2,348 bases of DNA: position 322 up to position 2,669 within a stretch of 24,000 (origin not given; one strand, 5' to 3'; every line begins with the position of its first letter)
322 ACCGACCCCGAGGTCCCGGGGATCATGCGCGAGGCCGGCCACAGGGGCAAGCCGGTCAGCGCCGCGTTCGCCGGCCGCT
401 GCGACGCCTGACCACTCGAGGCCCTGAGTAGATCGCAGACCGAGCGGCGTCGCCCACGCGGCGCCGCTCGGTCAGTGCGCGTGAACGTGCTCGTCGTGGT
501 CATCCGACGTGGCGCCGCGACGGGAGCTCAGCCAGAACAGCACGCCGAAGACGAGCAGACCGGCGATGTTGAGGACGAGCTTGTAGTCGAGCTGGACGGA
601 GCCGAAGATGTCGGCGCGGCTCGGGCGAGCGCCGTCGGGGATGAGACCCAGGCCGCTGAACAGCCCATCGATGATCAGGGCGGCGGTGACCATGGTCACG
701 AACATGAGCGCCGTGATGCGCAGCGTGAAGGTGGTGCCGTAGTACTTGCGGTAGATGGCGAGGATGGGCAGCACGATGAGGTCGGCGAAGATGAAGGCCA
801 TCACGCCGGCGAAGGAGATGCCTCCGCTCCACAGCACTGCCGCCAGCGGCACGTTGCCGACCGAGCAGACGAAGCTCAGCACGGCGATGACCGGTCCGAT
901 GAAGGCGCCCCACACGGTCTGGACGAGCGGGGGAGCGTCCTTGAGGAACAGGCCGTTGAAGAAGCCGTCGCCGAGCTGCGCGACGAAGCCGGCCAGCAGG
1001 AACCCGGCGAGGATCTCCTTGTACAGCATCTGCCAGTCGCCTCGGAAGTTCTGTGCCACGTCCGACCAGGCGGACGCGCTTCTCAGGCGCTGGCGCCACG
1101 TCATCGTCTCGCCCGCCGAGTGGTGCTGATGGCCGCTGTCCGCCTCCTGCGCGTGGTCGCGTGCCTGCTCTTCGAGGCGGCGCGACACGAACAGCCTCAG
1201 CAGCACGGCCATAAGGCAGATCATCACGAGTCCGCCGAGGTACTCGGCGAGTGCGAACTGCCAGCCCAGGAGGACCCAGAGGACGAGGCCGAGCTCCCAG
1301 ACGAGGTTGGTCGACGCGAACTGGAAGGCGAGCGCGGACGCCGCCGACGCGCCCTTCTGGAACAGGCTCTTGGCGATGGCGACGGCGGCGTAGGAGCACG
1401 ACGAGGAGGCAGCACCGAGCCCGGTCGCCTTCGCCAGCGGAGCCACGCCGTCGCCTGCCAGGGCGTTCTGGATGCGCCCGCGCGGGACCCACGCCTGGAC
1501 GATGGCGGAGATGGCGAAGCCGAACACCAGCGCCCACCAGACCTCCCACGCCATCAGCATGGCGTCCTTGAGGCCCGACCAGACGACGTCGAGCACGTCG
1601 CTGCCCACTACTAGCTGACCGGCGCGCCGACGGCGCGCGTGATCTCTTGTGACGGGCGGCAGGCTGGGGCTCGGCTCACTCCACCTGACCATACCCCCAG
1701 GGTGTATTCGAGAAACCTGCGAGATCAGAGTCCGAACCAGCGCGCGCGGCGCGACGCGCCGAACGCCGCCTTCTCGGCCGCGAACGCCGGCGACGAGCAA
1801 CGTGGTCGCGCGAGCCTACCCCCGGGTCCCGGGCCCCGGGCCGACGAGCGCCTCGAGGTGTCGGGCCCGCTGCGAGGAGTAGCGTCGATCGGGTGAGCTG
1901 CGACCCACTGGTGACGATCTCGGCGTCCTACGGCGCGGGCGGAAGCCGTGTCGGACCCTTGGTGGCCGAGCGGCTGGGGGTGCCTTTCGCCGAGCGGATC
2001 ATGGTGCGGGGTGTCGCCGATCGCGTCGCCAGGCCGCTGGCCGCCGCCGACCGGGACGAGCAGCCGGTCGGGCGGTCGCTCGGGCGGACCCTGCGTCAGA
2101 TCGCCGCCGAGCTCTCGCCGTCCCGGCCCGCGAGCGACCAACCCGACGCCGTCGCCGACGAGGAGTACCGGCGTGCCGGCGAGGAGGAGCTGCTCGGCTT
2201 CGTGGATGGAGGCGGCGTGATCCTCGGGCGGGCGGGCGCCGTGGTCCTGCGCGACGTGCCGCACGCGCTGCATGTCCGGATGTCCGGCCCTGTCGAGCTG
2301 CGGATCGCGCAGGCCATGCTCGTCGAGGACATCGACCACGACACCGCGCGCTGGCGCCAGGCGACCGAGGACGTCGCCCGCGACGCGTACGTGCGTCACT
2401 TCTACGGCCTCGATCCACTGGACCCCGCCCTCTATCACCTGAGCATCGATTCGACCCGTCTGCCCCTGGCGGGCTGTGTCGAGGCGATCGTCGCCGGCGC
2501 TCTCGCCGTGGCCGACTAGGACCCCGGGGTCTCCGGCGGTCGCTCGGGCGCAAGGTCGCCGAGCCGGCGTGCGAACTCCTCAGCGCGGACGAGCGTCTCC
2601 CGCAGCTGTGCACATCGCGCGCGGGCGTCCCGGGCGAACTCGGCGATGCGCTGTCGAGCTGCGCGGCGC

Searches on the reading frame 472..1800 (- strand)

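Call 35: search_protein_families(library=pfam, proteins=[window:472-1800:-], max_evalue=0.001)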
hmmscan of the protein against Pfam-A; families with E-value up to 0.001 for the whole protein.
window:472-1800:- (442 aa): 1 family
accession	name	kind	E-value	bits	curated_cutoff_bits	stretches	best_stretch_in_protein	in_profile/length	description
PF03773.19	ArsP_1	-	3.1e-59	201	32.3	1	83-377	12-292/294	Predicted permease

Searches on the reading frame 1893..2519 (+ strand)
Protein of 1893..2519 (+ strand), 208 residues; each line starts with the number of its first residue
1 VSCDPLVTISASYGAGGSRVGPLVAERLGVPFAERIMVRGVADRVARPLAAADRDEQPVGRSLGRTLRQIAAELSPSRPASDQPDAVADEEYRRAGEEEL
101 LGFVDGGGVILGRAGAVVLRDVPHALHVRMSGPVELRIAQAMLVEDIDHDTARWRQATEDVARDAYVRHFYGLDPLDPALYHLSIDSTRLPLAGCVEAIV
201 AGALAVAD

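Call 35: search_protein_families(library=pfam, proteins=[window:1893-2519:+], max_evalue=0.001)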
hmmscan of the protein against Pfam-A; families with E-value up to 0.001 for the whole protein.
window:1893-2519:+ (208 aa): 1 family
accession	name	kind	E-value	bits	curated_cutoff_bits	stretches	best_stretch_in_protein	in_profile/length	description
PF13189.12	Cytidylate_kin2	-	5.4e-31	108.5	28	1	7-188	2-175/176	Cytidylate kinase-like family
